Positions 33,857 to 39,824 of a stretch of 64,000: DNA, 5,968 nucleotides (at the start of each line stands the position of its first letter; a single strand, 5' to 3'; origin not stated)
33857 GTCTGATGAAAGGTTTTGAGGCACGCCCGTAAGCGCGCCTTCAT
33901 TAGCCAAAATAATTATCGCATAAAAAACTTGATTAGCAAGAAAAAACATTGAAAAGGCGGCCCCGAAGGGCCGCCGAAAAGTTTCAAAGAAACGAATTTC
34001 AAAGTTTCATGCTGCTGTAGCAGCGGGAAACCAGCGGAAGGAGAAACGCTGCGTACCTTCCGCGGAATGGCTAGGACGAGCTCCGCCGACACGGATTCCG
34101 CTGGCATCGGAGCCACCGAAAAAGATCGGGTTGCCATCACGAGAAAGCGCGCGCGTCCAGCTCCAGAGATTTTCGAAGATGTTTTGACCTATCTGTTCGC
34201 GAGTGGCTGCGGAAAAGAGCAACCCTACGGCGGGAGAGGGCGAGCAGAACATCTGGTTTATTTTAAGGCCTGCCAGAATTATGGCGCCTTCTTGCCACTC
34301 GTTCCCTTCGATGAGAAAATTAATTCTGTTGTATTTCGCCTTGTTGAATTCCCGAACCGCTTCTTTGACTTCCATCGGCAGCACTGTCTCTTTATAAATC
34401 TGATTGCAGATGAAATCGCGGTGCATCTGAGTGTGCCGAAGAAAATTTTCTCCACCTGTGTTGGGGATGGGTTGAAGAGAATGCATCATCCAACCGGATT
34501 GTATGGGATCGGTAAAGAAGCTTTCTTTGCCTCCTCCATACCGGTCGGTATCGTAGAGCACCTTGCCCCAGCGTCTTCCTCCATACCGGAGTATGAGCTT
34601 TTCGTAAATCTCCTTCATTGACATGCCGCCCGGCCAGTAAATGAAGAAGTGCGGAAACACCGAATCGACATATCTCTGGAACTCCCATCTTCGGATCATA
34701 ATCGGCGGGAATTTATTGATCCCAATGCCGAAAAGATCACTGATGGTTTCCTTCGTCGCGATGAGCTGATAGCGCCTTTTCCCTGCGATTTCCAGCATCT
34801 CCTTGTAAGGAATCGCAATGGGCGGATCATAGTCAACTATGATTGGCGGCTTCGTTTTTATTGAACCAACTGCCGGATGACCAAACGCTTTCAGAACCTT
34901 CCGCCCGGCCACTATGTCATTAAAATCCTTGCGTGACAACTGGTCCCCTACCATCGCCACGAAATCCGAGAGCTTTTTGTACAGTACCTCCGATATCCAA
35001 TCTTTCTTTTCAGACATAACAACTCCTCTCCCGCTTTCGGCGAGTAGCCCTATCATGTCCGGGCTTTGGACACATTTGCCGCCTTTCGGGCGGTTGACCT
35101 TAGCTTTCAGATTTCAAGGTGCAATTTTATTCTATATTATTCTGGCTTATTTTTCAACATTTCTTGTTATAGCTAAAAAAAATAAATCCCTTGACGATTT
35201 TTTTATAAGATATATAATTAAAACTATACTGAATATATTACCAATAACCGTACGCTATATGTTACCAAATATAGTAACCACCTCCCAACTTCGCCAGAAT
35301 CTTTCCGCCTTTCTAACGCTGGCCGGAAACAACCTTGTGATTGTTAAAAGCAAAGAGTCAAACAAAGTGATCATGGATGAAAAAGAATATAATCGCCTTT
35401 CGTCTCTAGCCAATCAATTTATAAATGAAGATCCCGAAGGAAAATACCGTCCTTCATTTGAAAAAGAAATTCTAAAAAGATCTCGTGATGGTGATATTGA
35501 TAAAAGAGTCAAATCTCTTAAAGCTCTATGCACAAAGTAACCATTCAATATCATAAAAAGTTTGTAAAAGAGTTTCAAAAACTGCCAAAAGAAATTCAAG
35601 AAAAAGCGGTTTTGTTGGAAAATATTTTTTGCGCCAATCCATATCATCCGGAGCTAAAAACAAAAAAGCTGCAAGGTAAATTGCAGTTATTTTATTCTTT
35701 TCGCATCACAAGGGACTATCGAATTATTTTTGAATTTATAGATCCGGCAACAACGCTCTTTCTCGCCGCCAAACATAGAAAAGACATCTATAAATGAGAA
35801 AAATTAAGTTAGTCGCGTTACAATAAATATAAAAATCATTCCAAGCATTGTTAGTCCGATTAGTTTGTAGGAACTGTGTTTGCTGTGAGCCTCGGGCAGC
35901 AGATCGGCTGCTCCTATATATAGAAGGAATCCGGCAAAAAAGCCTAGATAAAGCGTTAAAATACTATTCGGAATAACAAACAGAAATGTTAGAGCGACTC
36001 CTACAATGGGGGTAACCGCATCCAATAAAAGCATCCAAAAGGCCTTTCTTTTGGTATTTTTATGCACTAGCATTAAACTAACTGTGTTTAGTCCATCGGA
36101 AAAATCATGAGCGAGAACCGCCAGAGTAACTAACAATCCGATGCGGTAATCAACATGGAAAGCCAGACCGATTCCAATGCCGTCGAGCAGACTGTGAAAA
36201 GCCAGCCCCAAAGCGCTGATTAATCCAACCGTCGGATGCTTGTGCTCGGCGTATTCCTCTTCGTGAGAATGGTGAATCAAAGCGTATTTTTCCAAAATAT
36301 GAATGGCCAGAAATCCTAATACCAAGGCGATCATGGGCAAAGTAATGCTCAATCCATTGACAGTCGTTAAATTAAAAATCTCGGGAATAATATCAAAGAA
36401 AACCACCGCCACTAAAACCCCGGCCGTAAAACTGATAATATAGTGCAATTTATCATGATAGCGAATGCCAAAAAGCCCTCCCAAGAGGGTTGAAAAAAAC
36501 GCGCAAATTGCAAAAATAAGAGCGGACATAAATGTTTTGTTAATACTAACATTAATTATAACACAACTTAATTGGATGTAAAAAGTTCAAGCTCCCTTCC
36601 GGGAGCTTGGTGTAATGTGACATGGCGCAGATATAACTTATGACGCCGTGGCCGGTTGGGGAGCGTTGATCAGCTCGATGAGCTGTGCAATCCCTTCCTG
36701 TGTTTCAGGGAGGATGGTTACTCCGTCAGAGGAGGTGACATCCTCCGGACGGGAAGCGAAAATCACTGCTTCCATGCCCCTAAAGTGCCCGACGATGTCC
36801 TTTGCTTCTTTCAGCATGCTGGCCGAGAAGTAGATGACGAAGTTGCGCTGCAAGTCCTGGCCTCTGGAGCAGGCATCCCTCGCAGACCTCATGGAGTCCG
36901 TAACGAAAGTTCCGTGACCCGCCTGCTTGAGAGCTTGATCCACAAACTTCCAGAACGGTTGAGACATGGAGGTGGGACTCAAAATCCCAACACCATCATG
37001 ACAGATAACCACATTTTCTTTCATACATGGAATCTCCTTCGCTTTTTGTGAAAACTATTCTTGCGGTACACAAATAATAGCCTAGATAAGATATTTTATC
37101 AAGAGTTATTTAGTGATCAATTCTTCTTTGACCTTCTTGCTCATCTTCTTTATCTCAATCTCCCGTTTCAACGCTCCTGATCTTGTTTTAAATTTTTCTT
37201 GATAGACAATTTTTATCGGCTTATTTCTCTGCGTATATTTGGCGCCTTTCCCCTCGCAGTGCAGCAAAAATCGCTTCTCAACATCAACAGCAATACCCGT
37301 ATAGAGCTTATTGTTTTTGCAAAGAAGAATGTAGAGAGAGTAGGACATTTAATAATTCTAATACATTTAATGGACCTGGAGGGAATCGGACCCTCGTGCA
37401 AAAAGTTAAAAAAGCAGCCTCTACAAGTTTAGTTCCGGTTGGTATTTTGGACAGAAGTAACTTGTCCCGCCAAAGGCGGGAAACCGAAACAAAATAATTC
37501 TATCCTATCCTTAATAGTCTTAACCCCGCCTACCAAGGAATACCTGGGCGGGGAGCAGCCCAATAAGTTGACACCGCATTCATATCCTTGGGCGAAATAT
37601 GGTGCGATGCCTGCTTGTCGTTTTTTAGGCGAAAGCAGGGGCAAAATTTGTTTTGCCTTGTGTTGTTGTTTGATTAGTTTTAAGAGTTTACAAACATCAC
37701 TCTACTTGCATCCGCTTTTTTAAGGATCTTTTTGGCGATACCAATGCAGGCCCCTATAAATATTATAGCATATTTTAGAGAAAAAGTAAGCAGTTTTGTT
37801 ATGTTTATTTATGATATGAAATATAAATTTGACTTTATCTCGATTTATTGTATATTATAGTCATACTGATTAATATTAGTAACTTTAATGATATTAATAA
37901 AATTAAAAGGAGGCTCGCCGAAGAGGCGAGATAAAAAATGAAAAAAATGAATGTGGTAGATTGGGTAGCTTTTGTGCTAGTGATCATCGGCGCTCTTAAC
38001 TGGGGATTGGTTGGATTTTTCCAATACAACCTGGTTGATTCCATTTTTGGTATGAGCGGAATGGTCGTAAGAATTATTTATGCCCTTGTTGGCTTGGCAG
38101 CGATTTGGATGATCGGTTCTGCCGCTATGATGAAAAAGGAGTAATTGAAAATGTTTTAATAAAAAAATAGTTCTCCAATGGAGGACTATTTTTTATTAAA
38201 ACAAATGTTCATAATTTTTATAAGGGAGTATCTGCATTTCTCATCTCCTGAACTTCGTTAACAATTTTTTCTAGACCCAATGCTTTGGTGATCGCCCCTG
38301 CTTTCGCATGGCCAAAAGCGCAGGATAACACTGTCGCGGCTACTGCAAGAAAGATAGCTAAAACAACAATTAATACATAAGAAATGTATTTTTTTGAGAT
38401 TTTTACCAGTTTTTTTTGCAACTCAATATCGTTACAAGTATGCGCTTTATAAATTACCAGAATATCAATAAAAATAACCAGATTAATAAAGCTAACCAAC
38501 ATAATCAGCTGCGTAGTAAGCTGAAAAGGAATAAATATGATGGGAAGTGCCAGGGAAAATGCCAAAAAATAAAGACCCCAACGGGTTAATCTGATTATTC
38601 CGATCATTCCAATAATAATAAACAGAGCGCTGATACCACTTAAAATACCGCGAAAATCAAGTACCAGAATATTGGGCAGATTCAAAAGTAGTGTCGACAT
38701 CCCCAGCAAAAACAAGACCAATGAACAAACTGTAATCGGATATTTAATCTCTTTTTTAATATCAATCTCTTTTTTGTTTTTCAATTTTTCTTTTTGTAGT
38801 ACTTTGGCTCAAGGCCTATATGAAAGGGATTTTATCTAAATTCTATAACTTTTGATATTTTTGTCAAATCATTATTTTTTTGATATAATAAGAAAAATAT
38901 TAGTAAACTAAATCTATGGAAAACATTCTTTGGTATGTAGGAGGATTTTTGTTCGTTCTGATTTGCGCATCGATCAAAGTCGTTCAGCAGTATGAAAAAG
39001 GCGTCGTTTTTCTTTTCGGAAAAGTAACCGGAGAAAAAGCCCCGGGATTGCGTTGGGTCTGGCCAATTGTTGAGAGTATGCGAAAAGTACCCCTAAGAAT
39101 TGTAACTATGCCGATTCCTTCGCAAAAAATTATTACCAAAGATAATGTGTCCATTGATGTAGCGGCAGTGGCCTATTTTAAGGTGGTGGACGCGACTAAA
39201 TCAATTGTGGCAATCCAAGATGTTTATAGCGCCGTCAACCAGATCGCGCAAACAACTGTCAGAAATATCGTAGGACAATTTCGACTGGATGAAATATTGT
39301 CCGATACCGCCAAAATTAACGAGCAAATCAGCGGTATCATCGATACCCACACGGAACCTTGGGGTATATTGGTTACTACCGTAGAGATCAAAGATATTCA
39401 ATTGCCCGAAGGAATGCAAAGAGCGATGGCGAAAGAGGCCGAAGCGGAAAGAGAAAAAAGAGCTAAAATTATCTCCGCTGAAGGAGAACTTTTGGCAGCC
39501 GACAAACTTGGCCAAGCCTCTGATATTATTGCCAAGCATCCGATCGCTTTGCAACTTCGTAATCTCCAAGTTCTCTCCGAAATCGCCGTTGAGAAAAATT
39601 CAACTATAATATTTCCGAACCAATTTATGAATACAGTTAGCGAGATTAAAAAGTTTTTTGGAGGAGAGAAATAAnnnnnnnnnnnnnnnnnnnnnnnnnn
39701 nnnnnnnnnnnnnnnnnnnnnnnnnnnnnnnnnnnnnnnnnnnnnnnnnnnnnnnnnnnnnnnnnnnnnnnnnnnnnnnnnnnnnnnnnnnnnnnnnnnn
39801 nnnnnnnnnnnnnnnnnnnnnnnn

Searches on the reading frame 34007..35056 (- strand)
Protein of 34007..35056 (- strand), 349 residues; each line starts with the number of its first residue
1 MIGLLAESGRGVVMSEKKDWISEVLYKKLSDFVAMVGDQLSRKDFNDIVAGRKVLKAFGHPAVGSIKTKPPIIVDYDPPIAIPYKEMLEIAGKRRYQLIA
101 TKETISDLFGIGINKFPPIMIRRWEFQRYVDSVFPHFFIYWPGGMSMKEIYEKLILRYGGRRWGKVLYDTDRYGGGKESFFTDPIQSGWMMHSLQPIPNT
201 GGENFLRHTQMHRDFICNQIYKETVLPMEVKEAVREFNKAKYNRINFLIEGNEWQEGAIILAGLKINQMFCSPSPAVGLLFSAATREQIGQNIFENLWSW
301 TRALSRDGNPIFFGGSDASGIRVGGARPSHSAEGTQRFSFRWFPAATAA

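Call 20: search_protein_families(library=pfam, proteins=[window:34007-35056:-], max_evalue=0.01)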
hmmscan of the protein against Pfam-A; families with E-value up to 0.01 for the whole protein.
window:34007-35056:- (349 aa): 0 families

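Call 90: search_protein_families(library=phrogs, proteins=[window:34007-35056:-], max_evalue=0.01)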
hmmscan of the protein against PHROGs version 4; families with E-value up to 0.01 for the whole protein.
window:34007-35056:- (349 aa): 0 families

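Call 95: find_related_loci(query=window:34007-35053:-, collection=viral_contigs, flank=5000)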
Query window:34007-35053:- (348 aa) in viral_contigs; peptide patterns used: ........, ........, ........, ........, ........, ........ (x = any residue, [..] = any of these).
5 stretches matched a pattern, but none encodes a relative of the query by tblastn (E <= 1e-3).

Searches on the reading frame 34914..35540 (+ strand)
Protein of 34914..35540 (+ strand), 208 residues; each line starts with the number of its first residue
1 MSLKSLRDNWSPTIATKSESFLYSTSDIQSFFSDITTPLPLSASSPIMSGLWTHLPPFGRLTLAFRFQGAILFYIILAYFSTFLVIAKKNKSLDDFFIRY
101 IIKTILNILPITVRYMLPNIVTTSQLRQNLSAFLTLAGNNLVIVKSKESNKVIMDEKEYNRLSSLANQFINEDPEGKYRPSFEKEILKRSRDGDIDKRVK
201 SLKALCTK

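Call 59: search_protein_families(library=pfam, proteins=[window:34914-35540:+], max_evalue=0.01)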
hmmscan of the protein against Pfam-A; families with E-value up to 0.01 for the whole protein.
window:34914-35540:+ (208 aa): 1 family
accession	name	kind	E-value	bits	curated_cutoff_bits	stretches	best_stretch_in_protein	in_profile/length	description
PF02604.26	PhdYeFM_antitox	-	4e-05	23.7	29.8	1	120-164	3-50/74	Antitoxin Phd_YefM, type II toxin-antitoxin system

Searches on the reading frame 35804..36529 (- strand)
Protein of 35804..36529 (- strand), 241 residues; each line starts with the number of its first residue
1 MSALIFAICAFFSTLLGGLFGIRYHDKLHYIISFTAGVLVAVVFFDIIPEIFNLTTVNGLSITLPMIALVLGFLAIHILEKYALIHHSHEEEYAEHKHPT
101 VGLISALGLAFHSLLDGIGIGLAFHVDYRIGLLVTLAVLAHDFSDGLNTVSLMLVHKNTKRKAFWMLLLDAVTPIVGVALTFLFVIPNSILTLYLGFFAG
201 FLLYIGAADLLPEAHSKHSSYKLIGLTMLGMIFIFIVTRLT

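Call 59: search_protein_families(library=pfam, proteins=[window:35804-36529:-], max_evalue=0.01)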
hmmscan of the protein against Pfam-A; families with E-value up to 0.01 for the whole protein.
window:35804-36529:- (241 aa): 1 family
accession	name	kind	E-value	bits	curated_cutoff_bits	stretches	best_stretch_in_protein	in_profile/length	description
PF02535.28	Zip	-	8.3e-20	71.7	35.1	2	88-235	164-320/323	ZIP Zinc transporter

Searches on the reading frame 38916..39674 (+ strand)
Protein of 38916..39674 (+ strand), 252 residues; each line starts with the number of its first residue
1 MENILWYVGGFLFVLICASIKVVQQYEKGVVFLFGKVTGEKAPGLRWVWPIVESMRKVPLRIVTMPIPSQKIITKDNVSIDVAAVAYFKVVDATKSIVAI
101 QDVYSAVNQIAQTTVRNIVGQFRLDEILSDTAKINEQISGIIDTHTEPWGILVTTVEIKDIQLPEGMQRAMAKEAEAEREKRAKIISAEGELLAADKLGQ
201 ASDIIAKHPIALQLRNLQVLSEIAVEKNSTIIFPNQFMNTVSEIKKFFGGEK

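Call 59: search_protein_families(library=pfam, proteins=[window:38916-39674:+], max_evalue=0.01)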
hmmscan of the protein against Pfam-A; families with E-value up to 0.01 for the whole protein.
window:38916-39674:+ (252 aa): 2 families
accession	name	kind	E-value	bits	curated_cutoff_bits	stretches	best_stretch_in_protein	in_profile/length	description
PF01145.31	Band_7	-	1.2e-40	139.9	23.6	1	21-191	1-175/176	SPFH domain / Band 7 family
PF13421.11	Band_7_1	-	7.8e-06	26.1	24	1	87-176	117-208/211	SPFH domain-Band 7 family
